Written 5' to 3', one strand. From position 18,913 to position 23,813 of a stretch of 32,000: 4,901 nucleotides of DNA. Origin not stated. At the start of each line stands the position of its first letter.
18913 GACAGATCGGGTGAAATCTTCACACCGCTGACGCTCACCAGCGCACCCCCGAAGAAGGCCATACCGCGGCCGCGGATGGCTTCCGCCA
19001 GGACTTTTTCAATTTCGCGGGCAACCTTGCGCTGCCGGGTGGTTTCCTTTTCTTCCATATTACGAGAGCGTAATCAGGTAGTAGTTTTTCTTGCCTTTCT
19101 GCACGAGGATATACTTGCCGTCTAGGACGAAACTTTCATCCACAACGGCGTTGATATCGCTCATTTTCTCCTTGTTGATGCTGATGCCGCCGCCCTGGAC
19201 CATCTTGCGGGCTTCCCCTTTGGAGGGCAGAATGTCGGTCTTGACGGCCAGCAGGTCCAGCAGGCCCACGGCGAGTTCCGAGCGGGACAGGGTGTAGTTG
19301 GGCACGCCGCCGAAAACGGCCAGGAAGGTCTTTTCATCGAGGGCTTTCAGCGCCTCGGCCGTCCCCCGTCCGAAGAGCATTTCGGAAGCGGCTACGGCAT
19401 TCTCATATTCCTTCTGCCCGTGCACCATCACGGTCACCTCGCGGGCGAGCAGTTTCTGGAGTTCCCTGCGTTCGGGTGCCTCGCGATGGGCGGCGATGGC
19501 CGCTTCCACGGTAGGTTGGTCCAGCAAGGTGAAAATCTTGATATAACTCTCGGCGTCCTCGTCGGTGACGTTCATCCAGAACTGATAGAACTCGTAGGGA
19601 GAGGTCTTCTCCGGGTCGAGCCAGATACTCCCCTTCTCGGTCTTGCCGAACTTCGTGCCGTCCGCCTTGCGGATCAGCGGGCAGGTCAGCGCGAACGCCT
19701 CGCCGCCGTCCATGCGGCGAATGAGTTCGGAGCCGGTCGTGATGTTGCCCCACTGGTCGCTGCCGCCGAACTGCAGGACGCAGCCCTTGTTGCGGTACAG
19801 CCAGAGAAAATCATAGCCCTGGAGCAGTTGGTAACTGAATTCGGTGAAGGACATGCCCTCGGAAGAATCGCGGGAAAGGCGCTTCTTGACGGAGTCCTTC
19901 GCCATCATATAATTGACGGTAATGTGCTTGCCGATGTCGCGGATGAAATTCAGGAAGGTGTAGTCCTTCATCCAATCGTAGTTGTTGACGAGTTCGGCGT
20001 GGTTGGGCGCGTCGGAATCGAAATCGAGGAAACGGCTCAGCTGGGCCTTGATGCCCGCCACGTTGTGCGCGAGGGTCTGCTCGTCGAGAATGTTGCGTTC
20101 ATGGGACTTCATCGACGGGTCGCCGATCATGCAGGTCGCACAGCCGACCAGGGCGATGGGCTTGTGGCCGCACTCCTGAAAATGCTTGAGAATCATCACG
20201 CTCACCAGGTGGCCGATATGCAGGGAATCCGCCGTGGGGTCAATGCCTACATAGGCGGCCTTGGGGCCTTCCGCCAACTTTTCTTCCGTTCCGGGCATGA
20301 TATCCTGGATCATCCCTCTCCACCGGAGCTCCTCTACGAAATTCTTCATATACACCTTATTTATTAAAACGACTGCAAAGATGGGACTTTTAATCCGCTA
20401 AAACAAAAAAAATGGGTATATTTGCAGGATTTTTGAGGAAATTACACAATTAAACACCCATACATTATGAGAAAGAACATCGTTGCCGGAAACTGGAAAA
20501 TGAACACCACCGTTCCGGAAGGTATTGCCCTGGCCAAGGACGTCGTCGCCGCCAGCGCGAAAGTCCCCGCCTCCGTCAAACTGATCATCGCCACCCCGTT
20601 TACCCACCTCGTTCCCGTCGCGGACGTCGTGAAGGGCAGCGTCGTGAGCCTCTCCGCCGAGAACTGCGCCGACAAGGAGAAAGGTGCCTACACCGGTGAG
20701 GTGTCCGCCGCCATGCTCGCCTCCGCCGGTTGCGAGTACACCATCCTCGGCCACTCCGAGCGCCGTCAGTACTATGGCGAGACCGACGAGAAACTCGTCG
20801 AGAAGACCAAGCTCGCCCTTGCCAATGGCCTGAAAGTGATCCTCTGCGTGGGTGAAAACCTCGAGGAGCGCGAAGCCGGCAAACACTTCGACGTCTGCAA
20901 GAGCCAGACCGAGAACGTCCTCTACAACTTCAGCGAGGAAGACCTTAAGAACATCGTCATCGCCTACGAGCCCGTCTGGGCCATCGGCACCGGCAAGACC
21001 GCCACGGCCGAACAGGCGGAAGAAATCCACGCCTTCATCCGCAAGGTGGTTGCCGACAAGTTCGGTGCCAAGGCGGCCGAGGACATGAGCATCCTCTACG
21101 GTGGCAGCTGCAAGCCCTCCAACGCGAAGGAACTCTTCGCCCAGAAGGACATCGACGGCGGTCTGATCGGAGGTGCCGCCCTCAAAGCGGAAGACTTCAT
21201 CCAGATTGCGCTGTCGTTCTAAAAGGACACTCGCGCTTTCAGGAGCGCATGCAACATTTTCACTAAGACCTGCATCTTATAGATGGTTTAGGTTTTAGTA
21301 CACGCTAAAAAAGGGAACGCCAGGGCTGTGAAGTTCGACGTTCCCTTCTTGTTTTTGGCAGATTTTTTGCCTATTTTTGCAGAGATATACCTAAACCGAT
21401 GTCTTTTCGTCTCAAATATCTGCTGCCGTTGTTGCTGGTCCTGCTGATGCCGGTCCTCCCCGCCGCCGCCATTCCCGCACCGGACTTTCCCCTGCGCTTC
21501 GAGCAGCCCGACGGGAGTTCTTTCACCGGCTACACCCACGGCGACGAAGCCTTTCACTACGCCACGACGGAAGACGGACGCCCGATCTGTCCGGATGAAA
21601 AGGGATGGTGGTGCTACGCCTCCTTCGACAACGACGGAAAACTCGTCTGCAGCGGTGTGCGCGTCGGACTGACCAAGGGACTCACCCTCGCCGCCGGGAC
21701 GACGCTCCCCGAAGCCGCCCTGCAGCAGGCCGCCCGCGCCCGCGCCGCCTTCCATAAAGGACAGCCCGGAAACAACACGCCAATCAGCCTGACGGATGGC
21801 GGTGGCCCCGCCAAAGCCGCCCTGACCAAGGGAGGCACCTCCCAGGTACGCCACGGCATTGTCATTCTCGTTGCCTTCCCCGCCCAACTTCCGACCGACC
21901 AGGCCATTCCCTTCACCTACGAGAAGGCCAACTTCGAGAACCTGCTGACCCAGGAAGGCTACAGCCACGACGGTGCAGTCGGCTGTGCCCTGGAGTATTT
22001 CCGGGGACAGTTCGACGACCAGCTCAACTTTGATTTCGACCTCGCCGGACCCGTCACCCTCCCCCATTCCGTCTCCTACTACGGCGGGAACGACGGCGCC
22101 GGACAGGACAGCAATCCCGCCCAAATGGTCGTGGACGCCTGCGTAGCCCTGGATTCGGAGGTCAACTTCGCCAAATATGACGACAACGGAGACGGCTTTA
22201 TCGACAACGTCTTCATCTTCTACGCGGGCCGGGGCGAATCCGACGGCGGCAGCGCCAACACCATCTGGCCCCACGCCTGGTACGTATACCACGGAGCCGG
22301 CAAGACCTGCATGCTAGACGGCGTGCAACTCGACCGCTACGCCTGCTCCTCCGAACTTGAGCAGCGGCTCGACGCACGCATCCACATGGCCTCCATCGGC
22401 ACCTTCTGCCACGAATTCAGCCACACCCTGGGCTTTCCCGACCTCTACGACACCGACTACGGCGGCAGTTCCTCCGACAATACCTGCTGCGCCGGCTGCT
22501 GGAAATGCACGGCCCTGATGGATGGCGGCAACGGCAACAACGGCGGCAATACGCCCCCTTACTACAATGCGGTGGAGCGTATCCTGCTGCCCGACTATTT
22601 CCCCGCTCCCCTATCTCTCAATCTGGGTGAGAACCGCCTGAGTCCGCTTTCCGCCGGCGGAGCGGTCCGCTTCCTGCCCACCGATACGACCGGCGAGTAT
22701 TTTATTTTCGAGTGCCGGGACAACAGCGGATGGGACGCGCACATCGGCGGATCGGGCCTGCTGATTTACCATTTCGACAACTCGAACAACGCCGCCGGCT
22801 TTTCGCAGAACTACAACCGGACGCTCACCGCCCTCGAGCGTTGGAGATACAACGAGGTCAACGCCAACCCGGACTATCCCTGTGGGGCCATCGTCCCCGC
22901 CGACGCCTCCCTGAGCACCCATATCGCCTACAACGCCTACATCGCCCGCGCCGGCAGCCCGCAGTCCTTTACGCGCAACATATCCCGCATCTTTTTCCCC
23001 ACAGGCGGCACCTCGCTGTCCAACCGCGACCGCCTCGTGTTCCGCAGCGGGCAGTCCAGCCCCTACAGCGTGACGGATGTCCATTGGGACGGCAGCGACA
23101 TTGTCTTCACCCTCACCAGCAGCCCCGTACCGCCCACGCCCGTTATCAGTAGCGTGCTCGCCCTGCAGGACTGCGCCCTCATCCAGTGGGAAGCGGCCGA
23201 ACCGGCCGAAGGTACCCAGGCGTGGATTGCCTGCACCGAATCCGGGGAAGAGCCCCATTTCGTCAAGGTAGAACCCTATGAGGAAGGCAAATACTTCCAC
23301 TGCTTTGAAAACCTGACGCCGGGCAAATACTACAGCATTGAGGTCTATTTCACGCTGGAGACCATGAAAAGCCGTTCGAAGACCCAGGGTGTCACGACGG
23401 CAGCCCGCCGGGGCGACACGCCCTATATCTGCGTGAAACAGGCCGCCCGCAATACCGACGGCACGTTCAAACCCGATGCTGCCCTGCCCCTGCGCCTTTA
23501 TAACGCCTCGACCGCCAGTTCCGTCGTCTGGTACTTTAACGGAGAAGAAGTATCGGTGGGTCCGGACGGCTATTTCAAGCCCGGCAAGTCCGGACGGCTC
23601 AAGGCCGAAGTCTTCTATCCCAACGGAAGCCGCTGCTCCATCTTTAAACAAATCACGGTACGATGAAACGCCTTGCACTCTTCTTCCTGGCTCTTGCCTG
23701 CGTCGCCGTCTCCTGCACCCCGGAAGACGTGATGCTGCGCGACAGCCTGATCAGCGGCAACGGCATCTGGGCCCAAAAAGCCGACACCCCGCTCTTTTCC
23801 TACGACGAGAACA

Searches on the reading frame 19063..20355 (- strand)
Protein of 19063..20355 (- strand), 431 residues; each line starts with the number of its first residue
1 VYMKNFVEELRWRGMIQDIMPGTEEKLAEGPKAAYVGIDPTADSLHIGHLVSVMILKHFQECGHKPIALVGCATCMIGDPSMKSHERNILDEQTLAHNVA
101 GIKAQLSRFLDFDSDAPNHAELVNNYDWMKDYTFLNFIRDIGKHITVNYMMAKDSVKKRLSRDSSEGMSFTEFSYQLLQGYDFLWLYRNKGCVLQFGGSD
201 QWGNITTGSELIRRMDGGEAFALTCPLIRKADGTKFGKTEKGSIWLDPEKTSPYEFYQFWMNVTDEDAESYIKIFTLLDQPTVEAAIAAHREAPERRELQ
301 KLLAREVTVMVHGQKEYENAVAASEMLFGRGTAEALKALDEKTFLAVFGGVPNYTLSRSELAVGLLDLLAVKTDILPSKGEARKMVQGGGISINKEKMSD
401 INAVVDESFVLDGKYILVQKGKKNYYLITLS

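Call 59: search_protein_families(library=pfam, proteins=[window:19063-20355:-], max_evalue=0.00001)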
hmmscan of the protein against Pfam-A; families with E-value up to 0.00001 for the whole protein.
window:19063-20355:- (431 aa): 2 families
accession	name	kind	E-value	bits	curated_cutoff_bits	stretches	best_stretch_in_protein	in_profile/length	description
PF00579.31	tRNA-synt_1b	-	8.2e-82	275.2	21.1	1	30-328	4-291/292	tRNA synthetases class I (W and Y)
PF22421.1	SYY_C-terminal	-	6.6e-20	71.2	27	1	347-428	5-83/83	Tyrosine--tRNA ligase SYY-like C-terminal domain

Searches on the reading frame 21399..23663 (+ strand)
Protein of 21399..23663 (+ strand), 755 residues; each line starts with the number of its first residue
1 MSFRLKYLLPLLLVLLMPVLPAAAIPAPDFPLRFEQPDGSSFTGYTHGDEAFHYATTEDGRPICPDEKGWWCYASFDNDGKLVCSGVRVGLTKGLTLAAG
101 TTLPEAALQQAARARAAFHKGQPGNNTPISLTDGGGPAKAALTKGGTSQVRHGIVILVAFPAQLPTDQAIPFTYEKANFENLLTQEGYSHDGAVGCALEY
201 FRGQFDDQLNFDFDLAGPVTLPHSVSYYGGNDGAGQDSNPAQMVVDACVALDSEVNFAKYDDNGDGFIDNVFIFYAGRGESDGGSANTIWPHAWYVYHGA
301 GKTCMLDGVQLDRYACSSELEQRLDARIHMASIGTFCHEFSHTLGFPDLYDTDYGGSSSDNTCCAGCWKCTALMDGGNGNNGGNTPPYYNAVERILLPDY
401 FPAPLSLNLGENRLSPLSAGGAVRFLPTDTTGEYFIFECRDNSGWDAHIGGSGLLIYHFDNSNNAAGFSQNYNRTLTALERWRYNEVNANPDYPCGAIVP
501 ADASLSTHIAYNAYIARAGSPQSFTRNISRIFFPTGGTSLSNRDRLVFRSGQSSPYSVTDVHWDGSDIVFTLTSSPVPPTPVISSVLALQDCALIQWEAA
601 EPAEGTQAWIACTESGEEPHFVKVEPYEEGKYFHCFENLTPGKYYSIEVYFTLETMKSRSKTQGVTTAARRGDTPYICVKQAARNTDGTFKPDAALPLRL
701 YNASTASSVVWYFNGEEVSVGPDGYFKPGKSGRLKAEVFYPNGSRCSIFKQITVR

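Call 86: search_protein_families(library=pfam, proteins=[window:21399-23663:+], max_evalue=0.0001)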
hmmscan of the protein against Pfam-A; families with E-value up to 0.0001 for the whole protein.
window:21399-23663:+ (755 aa): 1 family
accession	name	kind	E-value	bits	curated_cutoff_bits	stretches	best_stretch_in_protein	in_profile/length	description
PF05547.17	Peptidase_M6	-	6.1e-17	62.2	22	1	172-361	42-254/294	Immune inhibitor A peptidase M6, catalytic domain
